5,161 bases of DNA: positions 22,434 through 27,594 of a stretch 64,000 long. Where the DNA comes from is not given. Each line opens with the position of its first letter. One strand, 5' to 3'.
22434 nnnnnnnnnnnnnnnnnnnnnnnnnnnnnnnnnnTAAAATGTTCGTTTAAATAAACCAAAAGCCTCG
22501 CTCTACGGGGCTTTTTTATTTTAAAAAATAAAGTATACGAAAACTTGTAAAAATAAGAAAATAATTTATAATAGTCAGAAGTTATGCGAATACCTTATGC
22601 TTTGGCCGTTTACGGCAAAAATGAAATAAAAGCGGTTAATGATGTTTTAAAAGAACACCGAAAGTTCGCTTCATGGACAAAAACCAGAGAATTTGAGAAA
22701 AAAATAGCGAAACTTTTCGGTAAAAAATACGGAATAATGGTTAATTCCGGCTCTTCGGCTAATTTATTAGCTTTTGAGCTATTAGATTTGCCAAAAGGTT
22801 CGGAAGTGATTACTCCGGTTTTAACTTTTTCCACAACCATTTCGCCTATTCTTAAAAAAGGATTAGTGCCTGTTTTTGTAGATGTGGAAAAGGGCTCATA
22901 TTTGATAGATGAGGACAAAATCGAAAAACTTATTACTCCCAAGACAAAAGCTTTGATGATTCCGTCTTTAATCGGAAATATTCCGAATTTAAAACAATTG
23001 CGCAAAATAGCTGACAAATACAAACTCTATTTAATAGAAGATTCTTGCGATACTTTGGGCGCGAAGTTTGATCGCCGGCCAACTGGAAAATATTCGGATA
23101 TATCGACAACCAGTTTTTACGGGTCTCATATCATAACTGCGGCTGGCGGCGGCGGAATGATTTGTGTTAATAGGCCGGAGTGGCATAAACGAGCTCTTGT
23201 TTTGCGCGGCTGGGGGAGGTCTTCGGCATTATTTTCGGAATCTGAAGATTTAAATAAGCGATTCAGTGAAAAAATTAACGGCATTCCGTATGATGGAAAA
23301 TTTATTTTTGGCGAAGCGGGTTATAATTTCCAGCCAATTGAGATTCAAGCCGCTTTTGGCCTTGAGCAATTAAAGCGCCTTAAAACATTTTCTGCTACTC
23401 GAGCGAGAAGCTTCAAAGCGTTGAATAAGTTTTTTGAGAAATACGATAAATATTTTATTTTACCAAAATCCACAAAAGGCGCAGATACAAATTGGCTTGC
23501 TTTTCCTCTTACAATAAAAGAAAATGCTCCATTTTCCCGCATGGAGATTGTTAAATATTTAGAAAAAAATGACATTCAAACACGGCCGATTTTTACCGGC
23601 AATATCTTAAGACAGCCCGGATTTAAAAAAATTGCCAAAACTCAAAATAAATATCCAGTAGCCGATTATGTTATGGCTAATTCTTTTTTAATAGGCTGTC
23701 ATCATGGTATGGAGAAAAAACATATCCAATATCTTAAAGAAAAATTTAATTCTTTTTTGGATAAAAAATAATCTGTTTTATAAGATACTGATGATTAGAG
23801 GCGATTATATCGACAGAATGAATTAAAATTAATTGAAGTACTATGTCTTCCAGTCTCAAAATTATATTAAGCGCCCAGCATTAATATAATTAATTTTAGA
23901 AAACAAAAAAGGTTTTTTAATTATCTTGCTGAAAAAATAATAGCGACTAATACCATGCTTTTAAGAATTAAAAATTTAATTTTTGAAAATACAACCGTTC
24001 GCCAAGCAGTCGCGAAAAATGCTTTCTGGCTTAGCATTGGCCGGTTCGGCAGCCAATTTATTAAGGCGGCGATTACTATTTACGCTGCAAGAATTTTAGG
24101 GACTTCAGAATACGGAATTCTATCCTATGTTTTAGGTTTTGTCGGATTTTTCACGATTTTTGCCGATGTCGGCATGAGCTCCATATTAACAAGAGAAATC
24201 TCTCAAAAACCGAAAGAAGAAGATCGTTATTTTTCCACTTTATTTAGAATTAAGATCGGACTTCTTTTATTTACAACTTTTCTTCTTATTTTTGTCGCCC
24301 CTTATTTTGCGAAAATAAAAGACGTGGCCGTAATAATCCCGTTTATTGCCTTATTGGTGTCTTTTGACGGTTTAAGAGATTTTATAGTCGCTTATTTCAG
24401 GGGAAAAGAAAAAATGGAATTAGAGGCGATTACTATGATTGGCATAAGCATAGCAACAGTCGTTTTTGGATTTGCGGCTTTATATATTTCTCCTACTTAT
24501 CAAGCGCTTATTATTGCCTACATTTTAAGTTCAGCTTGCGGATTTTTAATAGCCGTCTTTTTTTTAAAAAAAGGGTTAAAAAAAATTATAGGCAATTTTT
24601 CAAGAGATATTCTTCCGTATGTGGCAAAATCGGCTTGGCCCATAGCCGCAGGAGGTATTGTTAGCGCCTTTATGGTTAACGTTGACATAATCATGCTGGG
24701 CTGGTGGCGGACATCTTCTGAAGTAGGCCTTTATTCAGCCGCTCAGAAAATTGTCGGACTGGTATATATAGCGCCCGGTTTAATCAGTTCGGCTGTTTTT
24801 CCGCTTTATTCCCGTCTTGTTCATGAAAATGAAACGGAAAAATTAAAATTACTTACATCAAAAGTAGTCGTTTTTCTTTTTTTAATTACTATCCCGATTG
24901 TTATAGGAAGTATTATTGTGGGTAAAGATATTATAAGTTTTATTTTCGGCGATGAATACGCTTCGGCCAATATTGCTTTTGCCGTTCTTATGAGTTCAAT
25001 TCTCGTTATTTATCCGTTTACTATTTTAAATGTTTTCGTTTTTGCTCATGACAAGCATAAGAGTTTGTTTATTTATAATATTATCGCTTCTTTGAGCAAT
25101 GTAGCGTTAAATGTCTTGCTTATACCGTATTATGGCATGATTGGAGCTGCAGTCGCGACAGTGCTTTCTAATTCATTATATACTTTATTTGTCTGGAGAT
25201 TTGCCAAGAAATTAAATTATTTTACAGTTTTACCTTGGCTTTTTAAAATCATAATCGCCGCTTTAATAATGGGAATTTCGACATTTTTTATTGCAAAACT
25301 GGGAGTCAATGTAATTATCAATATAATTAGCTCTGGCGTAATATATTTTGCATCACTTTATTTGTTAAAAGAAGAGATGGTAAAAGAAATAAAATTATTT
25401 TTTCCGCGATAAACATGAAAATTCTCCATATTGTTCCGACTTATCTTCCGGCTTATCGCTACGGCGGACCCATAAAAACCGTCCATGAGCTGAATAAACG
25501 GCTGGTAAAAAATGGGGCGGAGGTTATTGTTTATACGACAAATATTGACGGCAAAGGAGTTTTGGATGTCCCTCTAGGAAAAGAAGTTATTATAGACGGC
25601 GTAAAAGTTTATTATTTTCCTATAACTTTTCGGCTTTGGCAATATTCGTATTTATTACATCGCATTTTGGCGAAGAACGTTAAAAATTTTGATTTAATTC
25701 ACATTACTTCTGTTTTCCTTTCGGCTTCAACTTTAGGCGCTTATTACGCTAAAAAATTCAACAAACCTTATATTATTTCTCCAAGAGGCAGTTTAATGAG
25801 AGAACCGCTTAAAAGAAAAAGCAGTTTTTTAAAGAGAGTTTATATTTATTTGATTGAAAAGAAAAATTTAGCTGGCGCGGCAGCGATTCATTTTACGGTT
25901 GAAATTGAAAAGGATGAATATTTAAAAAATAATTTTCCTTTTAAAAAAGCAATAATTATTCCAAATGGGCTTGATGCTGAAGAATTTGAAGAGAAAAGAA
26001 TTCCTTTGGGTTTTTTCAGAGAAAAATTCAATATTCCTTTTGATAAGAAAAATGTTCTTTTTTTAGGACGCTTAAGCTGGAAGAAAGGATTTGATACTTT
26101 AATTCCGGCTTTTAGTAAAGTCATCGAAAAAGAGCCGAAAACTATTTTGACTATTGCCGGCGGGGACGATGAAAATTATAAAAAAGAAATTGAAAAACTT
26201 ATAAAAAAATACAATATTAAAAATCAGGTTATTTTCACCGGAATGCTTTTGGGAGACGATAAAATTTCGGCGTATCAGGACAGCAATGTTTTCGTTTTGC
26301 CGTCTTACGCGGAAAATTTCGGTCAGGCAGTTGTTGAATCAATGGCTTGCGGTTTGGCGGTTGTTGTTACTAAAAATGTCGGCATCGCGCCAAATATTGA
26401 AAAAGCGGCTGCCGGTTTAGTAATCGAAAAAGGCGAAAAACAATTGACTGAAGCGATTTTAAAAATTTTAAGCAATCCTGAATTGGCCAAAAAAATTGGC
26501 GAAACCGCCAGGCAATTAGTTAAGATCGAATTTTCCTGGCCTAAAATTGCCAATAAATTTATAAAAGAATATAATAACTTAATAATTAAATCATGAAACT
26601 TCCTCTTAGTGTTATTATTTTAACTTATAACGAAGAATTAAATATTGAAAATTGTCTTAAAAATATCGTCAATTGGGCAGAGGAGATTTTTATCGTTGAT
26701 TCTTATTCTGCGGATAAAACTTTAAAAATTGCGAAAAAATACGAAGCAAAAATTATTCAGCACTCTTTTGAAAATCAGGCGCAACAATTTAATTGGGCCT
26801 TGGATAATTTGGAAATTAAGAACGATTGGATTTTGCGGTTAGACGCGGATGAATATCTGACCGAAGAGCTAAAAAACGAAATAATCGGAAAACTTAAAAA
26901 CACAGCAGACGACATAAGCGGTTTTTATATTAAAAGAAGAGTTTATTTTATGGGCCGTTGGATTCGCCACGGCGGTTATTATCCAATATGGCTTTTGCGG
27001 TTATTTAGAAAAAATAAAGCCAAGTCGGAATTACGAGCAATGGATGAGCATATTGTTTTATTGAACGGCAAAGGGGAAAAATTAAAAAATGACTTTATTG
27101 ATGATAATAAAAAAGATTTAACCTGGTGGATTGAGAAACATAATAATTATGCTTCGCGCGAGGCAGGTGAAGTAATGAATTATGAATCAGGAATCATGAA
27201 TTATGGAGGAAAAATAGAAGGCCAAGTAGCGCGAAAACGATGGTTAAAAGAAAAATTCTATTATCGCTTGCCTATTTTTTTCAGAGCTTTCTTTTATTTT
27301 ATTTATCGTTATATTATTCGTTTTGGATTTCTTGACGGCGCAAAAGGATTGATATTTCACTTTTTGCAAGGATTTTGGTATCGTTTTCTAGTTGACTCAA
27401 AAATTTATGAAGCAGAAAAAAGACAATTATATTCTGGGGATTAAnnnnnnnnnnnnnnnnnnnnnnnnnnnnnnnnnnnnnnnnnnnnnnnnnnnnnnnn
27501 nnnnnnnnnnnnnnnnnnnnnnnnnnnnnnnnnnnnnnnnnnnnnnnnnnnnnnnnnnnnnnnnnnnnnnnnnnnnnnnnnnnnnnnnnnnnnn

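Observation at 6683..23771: Nucleotide-sugar tailoring block with four radical-SAM enzymes does not match a pathway I can name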

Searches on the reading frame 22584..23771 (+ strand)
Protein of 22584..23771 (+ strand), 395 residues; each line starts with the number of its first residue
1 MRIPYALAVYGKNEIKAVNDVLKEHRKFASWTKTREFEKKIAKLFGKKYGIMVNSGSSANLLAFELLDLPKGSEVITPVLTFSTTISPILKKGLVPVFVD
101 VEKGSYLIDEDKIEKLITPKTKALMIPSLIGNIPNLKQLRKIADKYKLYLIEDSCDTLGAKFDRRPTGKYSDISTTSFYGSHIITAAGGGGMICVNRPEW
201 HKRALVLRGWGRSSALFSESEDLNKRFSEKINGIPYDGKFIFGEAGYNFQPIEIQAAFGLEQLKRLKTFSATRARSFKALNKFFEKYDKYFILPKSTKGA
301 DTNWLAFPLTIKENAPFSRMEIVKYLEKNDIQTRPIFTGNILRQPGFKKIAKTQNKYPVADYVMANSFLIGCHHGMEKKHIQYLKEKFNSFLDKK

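Call 4: search_protein_families(library=pfam, proteins=[window:22584-23771:+], max_evalue=0.01)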
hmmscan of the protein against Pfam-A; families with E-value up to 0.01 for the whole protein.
window:22584-23771:+ (395 aa): 5 families
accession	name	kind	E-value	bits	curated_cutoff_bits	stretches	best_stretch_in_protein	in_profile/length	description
PF01041.23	DegT_DnrJ_EryC1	-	3.1e-82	277.1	19.8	1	11-387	4-358/360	DegT/DnrJ/EryC1/StrS aminotransferase family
PF00155.27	Aminotran_1_2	-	4.2e-10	39.8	19.7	1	16-153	24-185/361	Aminotransferase class I and II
PF01212.27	Beta_elim_lyase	-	3.1e-06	27.2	27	1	24-154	24-169/288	Beta-eliminating lyase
PF01053.26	Cys_Met_Meta_PP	-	5.3e-06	25.7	27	1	34-203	54-221/381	Cys/Met metabolism PLP-dependent enzyme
PF00266.25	Aminotran_5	-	0.00034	20.1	21.5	1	30-159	41-181/371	Aminotransferase class-V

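Call 6: search_protein_families(library=ncbifam, proteins=[window:22584-23771:+], max_evalue=0.001)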
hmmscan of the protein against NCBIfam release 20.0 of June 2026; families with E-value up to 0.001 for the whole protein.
window:22584-23771:+ (395 aa): 17 families
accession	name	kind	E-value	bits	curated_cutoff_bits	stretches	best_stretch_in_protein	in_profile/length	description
NF011936.0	PRK15407.1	equivalog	7.6e-107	357.7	423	1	2-394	36-438/440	lipopolysaccharide biosynthesis protein RfbH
TIGR03588.1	PseC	equivalog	7.4e-53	179.8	423.5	1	3-389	2-377/380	UDP-4-amino-4,6-dideoxy-N-acetyl-beta-L-altrosamine transaminase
TIGR04181.1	NHT_00031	hypoth_equivalog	1.2e-49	169.1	420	2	11-208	9-221/359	LegC family aminotransferase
NF008687.0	PRK11706.1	equivalog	1.7e-41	142.3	375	1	3-334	2-317/375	dTDP-4-amino-4,6-dideoxygalactose transaminase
TIGR02379.1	ECA_wecE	subfamily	2.9e-35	121.7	434.85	1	3-333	2-317/376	dTDP-4-amino-4,6-dideoxy-D-glucose transaminase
NF008658.2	PRK11658.1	equivalog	9e-33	113.4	631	1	4-333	6-320/379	UDP-4-amino-4-deoxy-L-arabinose aminotransferase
TIGR04427.1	PLP_DesI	equivalog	9.3e-26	90.8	650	1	34-229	54-246/390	dTDP-4-dehydro-6-deoxyglucose aminotransferase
NF004975.0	PRK06348.1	equivalog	3.4e-07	29.6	549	1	16-154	50-202/384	pyridoxal phosphate-dependent aminotransferase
NF005744.0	PRK07568.1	subfamily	9.9e-07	27.9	389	1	48-154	88-202/398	pyridoxal phosphate-dependent aminotransferase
TIGR01326.1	OAH_OAS_sulfhy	subfamily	5.3e-06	25.4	495.1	1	36-187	61-213/418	O-acetylhomoserine aminocarboxypropyltransferase/cysteine synthase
NF005817.0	PRK07683.1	equivalog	1.3e-05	24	575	1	48-128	89-169/387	aminotransferase A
NF004650.0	PRK05994.1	equivalog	1.4e-05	24.1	667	1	37-183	68-215/427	O-acetylhomoserine aminocarboxypropyltransferase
NF006096.0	PRK08248.1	equivalog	2.3e-05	23.2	726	1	35-193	67-224/431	homocysteine synthase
TIGR01977.1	am_tr_V_EF2568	hypoth_equivalog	4.4e-05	22.7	377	1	93-228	111-244/376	cysteine desulfurase family protein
NF041364.1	GntC_guanitoxin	equivalog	6.8e-05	21.9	415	1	51-153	63-173/356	guanitoxin biosynthesis PLP-dependent (S)-gamma-hydroxy-L-arginine cyclodehydratase GntC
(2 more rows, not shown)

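Call 28: search_solved_structures(query=window:22584-23771:+, max_evalue=1e-20, show_alignments=1)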
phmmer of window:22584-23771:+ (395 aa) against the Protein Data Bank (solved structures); distinct sequences matched with E-value up to 1e-20: 35.
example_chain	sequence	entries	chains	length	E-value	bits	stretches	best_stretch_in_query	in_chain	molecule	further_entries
3bcx_A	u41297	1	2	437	3.9e-76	260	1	36-392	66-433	CDP-6-deoxy-L-threo-D-glycero-4-hexulose-3-dehydrase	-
3bb8_A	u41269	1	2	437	5.8e-75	256.1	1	36-392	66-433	CDP-4-keto-6-deoxy-D-glucose-3-dehydrase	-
3b8x_A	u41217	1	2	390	7.8e-53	183.2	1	3-386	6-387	Pyridoxamine 5-phosphate-dependent dehydrase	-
2r0t_A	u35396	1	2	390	1.1e-52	182.7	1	3-386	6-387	Pyridoxamine 5-phosphate-dependent dehydrase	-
2gms_A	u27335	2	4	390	1.1e-52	182.7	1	3-386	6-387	Putative pyridoxamine 5-phosphate-dependent dehydrase, Wbdk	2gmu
3gr9_A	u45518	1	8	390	1.1e-52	182.7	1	3-386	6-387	ColD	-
7b0m_AAA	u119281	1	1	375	3.2e-44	154.9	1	35-207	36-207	Sugar aminotransferase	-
7b0d_A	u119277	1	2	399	1.1e-38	136.7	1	24-229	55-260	Glutamine--scyllo-inositol transaminase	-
3bn1_A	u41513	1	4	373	3e-35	125.3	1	36-351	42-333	Perosamine synthetase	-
3dr7_A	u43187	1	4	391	3.7e-35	125.1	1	36-351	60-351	Putative perosamine synthetase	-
3dr4_A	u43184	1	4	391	5e-35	124.6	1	36-351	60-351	Putative perosamine synthetase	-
9wvy_A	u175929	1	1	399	6.2e-35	124.3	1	7-373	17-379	Putative NDP-4-keto-6-deoxyglucose-3-dehydratase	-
3uwc_A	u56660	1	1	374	3.4e-31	112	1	1-211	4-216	Nucleotide-sugar aminotransferase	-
4k2b_A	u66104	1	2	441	3.8e-31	111.9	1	20-267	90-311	NTD biosynthesis operon protein NtdA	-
4k2i_A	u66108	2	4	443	3.9e-31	111.8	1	20-267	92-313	NTD biosynthesis operon protein NtdA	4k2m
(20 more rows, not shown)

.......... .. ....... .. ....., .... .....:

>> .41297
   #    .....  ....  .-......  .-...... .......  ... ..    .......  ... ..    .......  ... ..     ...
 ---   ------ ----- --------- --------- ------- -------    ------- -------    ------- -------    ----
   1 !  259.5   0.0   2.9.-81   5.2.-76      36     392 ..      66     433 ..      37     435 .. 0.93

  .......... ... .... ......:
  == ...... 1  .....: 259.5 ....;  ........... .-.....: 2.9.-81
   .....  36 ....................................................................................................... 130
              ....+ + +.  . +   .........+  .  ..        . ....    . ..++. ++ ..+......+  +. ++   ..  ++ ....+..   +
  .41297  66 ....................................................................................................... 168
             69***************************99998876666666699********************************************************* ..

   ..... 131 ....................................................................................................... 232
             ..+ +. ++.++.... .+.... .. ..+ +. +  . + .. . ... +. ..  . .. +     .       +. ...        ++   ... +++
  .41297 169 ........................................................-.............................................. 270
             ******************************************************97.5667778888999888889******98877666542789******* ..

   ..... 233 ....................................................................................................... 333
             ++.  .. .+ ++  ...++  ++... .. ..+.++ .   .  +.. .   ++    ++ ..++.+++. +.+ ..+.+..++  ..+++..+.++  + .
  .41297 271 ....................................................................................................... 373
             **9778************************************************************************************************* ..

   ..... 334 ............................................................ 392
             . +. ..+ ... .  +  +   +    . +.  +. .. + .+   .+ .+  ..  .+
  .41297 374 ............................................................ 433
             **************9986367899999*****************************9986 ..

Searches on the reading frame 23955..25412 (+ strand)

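Call 4: search_protein_families(library=pfam, proteins=[window:23955-25412:+], max_evalue=0.01)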
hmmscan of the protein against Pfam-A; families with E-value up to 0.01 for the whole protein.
window:23955-25412:+ (485 aa): 4 families
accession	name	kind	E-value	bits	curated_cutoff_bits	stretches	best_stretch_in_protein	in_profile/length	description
PF01943.22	Polysacc_synt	-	2e-33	116.4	28.2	1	19-288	1-273/274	Polysaccharide biosynthesis protein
PF13440.11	Polysacc_synt_3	-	3.3e-31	109.1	23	1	45-337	3-290/293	Polysaccharide biosynthesis protein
PF03023.19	MurJ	-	2.5e-12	46.6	27.4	1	65-440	24-426/451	Lipid II flippase MurJ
PF01554.23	MatE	-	7.5e-09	35.9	24.9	1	229-388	1-161/161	MatE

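Call 6: search_protein_families(library=ncbifam, proteins=[window:23955-25412:+], max_evalue=0.001)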
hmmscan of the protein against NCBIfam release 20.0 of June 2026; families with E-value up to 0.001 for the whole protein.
window:23955-25412:+ (485 aa): 8 families
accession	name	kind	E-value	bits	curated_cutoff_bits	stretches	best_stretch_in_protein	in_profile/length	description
NF041871.1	Wzx_EPS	equivalog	1.1e-17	64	800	1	39-408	22-393/492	exopolysaccharide biosynthesis flippase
NF058658.1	Oglyco_Wzx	exception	1.6e-14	53.8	720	1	12-480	3-472/478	O-glycosylation flippase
NF007773.0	PRK10459.1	equivalog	7.7e-14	51.5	273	1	16-482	4-478/492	MOP flippase family protein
TIGR01695.1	murJ_mviN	equivalog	2.6e-13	49.6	235.55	1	44-479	27-504/506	murein biosynthesis integral membrane protein MurJ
NF050818.1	PolSacchBiosHfsF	equivalog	4.6e-11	42.4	700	1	45-469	28-457/468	polysaccharide biosynthesis protein HfsF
NF047674.1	TeichurnBiosyTuaB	equivalog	5.3e-11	42.2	580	1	15-456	4-454/469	teichuronic acid biosynthesis protein TuaB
TIGR00797.1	matE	subfamily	5.7e-11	41.9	147.4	1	229-443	1-223/396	MATE family efflux transporter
NF041503.1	WZX_like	subfamily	0.00021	20.5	300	1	145-353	149-360/429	O-unit flippase-like protein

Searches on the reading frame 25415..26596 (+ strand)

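Call 4: search_protein_families(library=pfam, proteins=[window:25415-26596:+], max_evalue=0.01)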
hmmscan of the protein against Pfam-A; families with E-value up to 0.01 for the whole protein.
window:25415-26596:+ (393 aa): 6 families
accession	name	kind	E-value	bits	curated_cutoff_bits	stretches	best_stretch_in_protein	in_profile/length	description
PF00534.26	Glycos_transf_1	-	8.6e-42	143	26.4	1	201-367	5-171/172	Glycosyl transferases group 1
PF13692.12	Glyco_trans_1_4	-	1.3e-30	107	27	1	212-354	2-142/142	Glycosyl transferases group 1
PF13439.12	Glyco_transf_4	-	5.1e-14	53.1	28.5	1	17-189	2-169/170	Glycosyltransferase Family 4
PF13579.12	Glyco_trans_4_4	-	6.6e-13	49.7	29.7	1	17-185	1-158/158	Glycosyl transferase 4-like domain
PF20706.3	GT4-conflict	-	2.4e-12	47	26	1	209-381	195-384/385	Family 4 Glycosyltransferase in conflict systems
PF13524.12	Glyco_trans_1_2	-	9.6e-06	26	25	1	246-382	18-142/144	Glycosyl transferase-like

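Call 6: search_protein_families(library=ncbifam, proteins=[window:25415-26596:+], max_evalue=0.001)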
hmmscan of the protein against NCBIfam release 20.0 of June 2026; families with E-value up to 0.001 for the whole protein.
window:25415-26596:+ (393 aa): 41 families (the best 25 are shown)
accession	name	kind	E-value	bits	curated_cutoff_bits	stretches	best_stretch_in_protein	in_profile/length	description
NF038295.1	EPS_HpsP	equivalog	1.5e-85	287.6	550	1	2-390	1-388/388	hormogonium polysaccharide biosynthesis glycosyltransferase HpsP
NF046085.1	XrtY_assoc_Gly1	equivalog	1.1e-68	231.8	400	1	1-390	1-385/387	XrtY-associated glycosyltransferase XYAG1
TIGR02149.1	glgA_Coryne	subfamily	4.4e-32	111.7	302.4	1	84-389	76-390/391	glycogen synthase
NF041876.1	EPS_EpsE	equivalog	1.5e-30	106.8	400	1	177-379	186-386/389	exopolysaccharide biosynthesis GT4 family glycosyltransferase EpsE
TIGR04157.1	glyco_rSAM_CFB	subfamily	1.5e-27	96.7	400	1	175-383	191-403/406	TIGR04157 family glycosyltransferase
TIGR03088.1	stp2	hypoth_equivalog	3.8e-26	92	409.05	1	167-389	148-373/374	TIGR03088 family PEP-CTERM/XrtA system glycosyltransferase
TIGR04047.1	MSMEG_0565_glyc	hypoth_equivalog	8.7e-26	90.9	259.85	1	156-387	139-372/373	MSMEG_0565 family glycosyltransferase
NF041010.1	glycosy_Agl16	equivalog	2.5e-25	89.1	575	1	1-389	1-351/352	glycosylation protein Agl16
NF047684.1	TeichurnBiosyTuaC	equivalog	1.5e-24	86.7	550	1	83-390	100-390/391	teichuronic acid biosynthesis protein TuaC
TIGR03999.1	thiol_BshA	equivalog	3.6e-24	85.4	273.7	1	176-390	165-374/375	N-acetyl-alpha-D-glucosaminyl L-malate synthase BshA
TIGR03449.1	mycothiol_MshA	equivalog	1.3e-23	83.6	462.5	1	181-390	192-404/406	D-inositol-3-phosphate glycosyltransferase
NF012028.0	PRK15484.1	subfamily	1.5e-22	80.2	618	1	168-387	152-376/380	lipopolysaccharide N-acetylglucosaminyltransferase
TIGR04063.1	stp3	hypoth_equivalog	5.2e-19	68.4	442.05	1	147-390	150-396/397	TIGR04063 family PEP-CTERM/XrtA system glycosyltransferase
NF053513.1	Gtran_IagA_BgsA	equivalog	5.1e-18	65.2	460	1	89-389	41-331/333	LTA glycolipid anchor biosynthesis glycosyltransferase, IagA/BgsA family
NF038255.1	exopoly_VpsD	equivalog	1.5e-16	60.3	300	1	220-389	212-379/381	VpsD family glycosyltransferase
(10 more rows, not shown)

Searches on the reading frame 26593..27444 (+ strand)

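Call 4: search_protein_families(library=pfam, proteins=[window:26593-27444:+], max_evalue=0.01)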
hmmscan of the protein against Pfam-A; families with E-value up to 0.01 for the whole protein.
window:26593-27444:+ (283 aa): 2 families
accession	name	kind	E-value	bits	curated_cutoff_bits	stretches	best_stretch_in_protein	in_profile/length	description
PF00535.33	Glycos_transf_2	-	6.3e-18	65.7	23.3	1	6-141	1-140/168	Glycosyl transferase family 2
PF13704.12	Glyco_tranf_2_4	-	3.1e-07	31.2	27.5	1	13-91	2-86/98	Glycosyl transferase family 2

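Call 6: search_protein_families(library=ncbifam, proteins=[window:26593-27444:+], max_evalue=0.001)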
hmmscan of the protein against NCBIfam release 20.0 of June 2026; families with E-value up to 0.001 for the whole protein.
window:26593-27444:+ (283 aa): 7 families
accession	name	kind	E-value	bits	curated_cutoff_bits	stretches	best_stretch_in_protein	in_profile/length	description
TIGR04283.1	glyco_like_mftF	equivalog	5.6e-14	52.3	182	1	5-113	1-109/221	TIGR04283 family arsenosugar biosynthesis glycosyltransferase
TIGR04195.1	S_glycosyl_SunS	equivalog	2.7e-10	39.6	350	1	8-95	62-149/421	SunS family peptide S-glycosyltransferase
TIGR04182.1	glyco_TIGR04182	equivalog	7.9e-08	32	325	1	6-101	3-97/293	S-layer glycoprotein N-glycosyltransferase AglJ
NF045692.1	OglycostaseCruG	equivalog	1.8e-05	23.9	600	1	5-105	43-156/386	2'-O-glycosyltransferase CruG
NF007482.0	PRK10073.1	equivalog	6.8e-05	22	423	1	4-67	7-73/334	glycosyltransferase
NF041391.1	DPhHxTase_Halo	equivalog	0.00043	19.3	375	1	11-127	3-119/213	dolichyl-phosphate hexose transferase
NF010496.0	PRK13915.1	equivalog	0.00057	19.1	262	1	5-57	33-91/307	glucosyl-3-phosphoglycerate synthase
